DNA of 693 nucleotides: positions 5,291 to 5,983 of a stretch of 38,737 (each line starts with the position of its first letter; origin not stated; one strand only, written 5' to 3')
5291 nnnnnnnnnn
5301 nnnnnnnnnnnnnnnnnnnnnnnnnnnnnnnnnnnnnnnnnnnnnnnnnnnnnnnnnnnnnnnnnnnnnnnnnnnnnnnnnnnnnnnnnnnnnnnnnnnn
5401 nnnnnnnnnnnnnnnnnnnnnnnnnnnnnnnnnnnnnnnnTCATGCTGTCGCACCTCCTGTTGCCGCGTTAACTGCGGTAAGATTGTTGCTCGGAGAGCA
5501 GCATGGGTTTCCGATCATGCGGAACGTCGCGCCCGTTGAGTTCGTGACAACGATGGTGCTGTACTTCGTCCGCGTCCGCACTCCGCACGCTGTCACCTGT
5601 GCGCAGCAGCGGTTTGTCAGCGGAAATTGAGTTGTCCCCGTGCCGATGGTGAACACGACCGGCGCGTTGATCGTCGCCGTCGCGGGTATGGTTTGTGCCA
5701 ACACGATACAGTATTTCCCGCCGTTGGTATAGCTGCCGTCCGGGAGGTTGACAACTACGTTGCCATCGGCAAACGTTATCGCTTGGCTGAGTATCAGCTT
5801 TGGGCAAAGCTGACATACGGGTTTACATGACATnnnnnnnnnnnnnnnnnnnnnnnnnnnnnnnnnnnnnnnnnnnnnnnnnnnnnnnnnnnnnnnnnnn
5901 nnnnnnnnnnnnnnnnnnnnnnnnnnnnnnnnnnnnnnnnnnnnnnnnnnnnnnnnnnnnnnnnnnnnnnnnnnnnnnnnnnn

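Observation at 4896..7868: Six-gene orphan island between the lysis cassette and attP: regulator, terminator, then five proteins of extreme composition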

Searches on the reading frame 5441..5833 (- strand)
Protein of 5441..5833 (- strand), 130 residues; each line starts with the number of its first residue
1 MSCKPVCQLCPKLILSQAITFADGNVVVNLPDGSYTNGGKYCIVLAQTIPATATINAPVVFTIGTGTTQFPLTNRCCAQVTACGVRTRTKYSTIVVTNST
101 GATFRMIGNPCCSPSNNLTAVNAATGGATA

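Call 3: search_protein_families(library=pfam, proteins=[window:5441-5833:-], max_evalue=1)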
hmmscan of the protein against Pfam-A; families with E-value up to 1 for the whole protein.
window:5441-5833:- (130 aa): 3 families
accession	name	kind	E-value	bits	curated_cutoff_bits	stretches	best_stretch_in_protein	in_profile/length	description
PF23355.1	IFT52_GIFT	-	0.058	12.9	27.2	1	11-82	125-196/246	IFT52 GIFT domain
PF10581.15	Synapsin_N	-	0.091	12.8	27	1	21-38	8-25/29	Synapsin N-terminal region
PF14601.11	TFX_C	-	0.14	12.5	27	1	47-95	3-51/83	DNA_binding protein, TFX, C-term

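Call 4: search_protein_families(library=phrogs, proteins=[window:5441-5833:-], max_evalue=1)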
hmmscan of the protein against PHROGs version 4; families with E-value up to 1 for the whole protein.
window:5441-5833:- (130 aa): 1 family
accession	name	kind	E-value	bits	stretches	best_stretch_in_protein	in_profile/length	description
phrog_31654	-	unknown function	0.016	16.1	1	17-91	27-102/141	-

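Call 10: search_protein_families(library=ncbifam, proteins=[window:5441-5833:-], max_evalue=1)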
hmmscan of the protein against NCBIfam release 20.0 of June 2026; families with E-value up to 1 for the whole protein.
window:5441-5833:- (130 aa): 2 families
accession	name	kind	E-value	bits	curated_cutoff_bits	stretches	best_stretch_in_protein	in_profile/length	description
NF053582.1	motif_MiiA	domain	0.048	13.3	24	1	22-35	5-18/27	MiiA motif-containing surface protein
NF033553.1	MerP_Gpos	exception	0.15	11.9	110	1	82-122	27-67/112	mercury resistance system substrate-binding protein MerP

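Call 11: search_protein_families(library=padloc, proteins=[window:5441-5833:-], max_evalue=1)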
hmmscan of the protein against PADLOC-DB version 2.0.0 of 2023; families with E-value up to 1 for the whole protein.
window:5441-5833:- (130 aa): 0 families

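Call 25: find_homologous_proteins(query=window:5441-5833:-)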
Query window:5441-5833:- (130 aa): 2409 proteins with E <= 0.001 among 2442 candidates; the best 120 are listed.
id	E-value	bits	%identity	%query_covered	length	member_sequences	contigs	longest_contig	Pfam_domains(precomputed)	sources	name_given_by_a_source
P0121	1.2e-77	276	99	100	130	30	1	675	-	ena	-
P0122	7.4e-76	270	98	100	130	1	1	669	-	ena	-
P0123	4.9e-75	267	96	100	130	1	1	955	-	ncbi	-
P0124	2.2e-74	265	96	100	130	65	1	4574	-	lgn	-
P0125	3.6e-74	265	95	100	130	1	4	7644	-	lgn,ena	-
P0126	1.0e-73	263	94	100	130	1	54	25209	-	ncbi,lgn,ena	-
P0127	1.1e-73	263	95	100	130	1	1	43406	-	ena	-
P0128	1.3e-73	263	93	100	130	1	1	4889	-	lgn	-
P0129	1.3e-73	263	93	100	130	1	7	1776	-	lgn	-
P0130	4.3e-73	261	94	100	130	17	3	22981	-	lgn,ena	-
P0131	4.8e-73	261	94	100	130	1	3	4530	-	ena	-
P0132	5.2e-73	261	95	100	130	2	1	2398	-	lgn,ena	-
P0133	1.3e-72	260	93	100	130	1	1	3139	-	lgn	-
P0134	1.9e-72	259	95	100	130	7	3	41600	-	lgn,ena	-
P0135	3.5e-72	258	93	100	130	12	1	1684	-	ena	-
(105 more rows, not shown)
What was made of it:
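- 5441..5833 (-): E (130 aa, 9 Cys): beta-rich, with an N-terminal C-x3-C-x2-C cluster and two CC pairs. It is a slot protein, replaced in other cassettes by a 140-aa beta protein with a PRGCC motif (phrog_20016). 2,409 homologue clusters (call 25).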

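Call 31: search_solved_structures(query=A1, max_evalue=10)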
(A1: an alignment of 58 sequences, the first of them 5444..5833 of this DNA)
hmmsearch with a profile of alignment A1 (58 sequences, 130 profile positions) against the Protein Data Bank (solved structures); distinct sequences matched with E-value up to 10: 3.
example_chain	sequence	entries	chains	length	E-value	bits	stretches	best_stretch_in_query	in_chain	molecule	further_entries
6m5y_A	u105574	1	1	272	0.2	14.7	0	17-33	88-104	Galectin-1,Galectin-1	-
6ngg_A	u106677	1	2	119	0.26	14.3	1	54-100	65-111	CD160 antigen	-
6ng9_A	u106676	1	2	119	0.26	14.3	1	54-100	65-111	CD160 antigen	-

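Call 39: predict_structure(alignment_id=A1)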
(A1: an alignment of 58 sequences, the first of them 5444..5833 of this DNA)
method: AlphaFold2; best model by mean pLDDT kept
length: 130 residues; sequences in the alignment: 58
mean_pLDDT: 62.8   pTM: 0.57
mean pLDDT of the five models: 62.8, 57.1, 52.9, 46.8, 43.8
residues with pLDDT >= 90: 0; 70-90: 55; 50-70: 47; < 50: 28
segments of 3 or more residues with pLDDT < 50: 1-8, 111-130
pLDDT, mean of each block of 10 residues (from residue 1): 42 74 76 72 73 68 74 73 64 64 64 41 30
secondary structure, 60 per line:
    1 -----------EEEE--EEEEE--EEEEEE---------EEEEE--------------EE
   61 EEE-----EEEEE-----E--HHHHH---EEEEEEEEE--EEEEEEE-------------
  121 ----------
elements in order: E12-15 E18-22 E25-30 E40-44 E59-63 E69-73 H82-86 E90-98 E101-107

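Call 44: fold_search(model_id=the predicted structure, library=pdb)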
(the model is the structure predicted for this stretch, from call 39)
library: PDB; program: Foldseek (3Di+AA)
matches with E <= 10: 164; with E <= 0.001: 0
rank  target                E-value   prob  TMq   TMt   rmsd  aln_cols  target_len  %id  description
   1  9b45_2                1.6e-01  0.51  0.40  0.19   7.3       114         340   11  Pseudomonas phage Pa193 baseplate complex and tail fiber (released 2024-10-16)
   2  4jpb_A                3.0e-01  0.35  0.34  0.33  12.2       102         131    8  The structure of a ternary complex between CheA domains P4 and P5 with CheW and with an unzipped fragment of TM14, a c (released 2013-08-28)
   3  2ch4_W                4.6e-01  0.18  0.28  0.27  10.9       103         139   14  Complex between Bacterial Chemotaxis histidine kinase CheA domains P4 and P5 and receptor-adaptor protein CheW (released 2006-04-18)
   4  9pd4_O                5.9e-01  0.08  0.23  0.18  11.7       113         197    9  NER dual incision complex - DuIM (released 2026-02-18)
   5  2pqa_A                9.2e-01  0.08  0.26  0.26  11.0       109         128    8  Crystal Structure of Full-length Human RPA 14/32 Heterodimer (released 2007-11-13)
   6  1b3q_A                1.1e+00  0.16  0.32  0.13  12.2       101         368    9  CRYSTAL STRUCTURE OF CHEA-289, A SIGNAL TRANSDUCING HISTIDINE KINASE (released 1999-12-15)
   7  1l1o_B                1.2e+00  0.08  0.26  0.27  11.1       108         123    9  Structure of the human Replication Protein A (RPA) trimerization core (released 2002-06-05)
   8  3urr_B                1.2e+00  0.05  0.15  0.14   7.4        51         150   18  Structure of PTS IIA-like nitrogen-regulatory protein PtsN (BTH_I0484) (ptsN) (released 2011-12-21)
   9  5x31_A                1.2e+00  0.03  0.19  0.19  12.9       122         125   11  Pseudoazurin from Alcaligenes faecalis (space group P65) (released 2017-04-12)
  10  3urr_A                1.3e+00  0.05  0.15  0.13   7.4        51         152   18  Structure of PTS IIA-like nitrogen-regulatory protein PtsN (BTH_I0484) (ptsN) (released 2011-12-21)
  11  5t5b_O                1.3e+00  0.03  0.14  0.13   9.9        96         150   14  CRYSTAL STRUCTURE OF THE COMPLEX OF 10E8 FAB LIGHT CHAIN MUTANT5 AND T117V2 HIV-1 MPER SCAFFOLD (released 2017-03-08)
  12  4gqx_A                1.6e+00  0.05  0.16  0.14   7.4        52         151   17  Crystal structure of EIIA(NTR) from Burkholderia pseudomallei (released 2013-03-20)
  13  6mtq_T                1.8e+00  0.02  0.14  0.12  10.1        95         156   15  Crystal structure of VRC42.N1 Fab in complex with T117-F MPER scaffold (released 2019-03-27)
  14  3ur1_A                1.9e+00  0.12  0.32  0.17  12.3       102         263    9  The structure of a ternary complex between CheA domains P4 and P5 with CheW and with a truncated fragment of TM14, a c (released 2012-03-07)
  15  2ch4_A                1.9e+00  0.11  0.31  0.14  12.0       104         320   10  Complex between Bacterial Chemotaxis histidine kinase CheA domains P4 and P5 and receptor-adaptor protein CheW (released 2006-04-18)
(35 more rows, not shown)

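Call 99: find_encoding_contigs(protein=window:5441-5833:-, flank=7000, max_places=10)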
Protein window:5441-5833:- (130 aa): 23 contigs read that carry it; 10 places shown.
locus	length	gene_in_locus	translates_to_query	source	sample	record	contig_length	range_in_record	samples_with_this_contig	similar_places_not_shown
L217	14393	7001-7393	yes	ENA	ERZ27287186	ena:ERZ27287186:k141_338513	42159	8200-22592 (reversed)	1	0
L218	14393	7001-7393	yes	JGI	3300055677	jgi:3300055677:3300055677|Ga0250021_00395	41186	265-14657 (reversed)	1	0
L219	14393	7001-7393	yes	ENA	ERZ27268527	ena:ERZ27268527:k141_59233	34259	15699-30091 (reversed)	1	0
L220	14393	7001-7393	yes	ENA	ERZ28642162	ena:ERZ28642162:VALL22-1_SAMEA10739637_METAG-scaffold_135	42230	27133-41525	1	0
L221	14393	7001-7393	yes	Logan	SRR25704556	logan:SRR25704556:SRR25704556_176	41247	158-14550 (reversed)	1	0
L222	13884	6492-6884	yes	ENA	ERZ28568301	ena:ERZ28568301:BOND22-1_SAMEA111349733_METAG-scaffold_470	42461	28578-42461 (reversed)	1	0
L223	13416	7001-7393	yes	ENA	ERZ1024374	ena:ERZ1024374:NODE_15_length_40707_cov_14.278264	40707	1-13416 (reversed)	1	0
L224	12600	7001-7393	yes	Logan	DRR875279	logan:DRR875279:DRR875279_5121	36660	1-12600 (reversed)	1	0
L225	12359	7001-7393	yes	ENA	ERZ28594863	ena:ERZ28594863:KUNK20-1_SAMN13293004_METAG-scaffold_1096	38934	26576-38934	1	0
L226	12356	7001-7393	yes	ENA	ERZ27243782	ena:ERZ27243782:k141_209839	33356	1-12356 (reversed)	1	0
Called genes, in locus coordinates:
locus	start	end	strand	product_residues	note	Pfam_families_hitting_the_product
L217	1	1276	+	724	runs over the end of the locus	-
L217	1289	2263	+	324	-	-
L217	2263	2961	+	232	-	-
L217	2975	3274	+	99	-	-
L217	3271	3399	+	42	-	-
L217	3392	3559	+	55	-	-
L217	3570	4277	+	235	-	PF00877:NLPC_P60 (weak), PF25309:ELLD, PF01471:PG_binding_1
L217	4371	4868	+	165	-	PF05105:Phage_holin_4_1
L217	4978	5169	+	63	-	-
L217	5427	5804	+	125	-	-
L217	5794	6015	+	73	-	-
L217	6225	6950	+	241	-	-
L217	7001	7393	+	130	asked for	-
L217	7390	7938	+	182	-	PF25223:DUF7841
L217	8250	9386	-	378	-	PF00589:Phage_integrase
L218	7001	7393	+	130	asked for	-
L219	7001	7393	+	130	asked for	-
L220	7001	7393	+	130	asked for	-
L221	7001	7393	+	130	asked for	-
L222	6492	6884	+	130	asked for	-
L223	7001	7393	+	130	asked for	-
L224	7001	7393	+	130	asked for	-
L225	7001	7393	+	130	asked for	-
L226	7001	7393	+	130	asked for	-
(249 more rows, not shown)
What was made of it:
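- Closest known: Two-component spanins. Different: Holin types swap independently of the cassette (call 99).
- Holin and endolysin types swap freely beside an identical cassette, which argues against a specific partnership (call 99).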
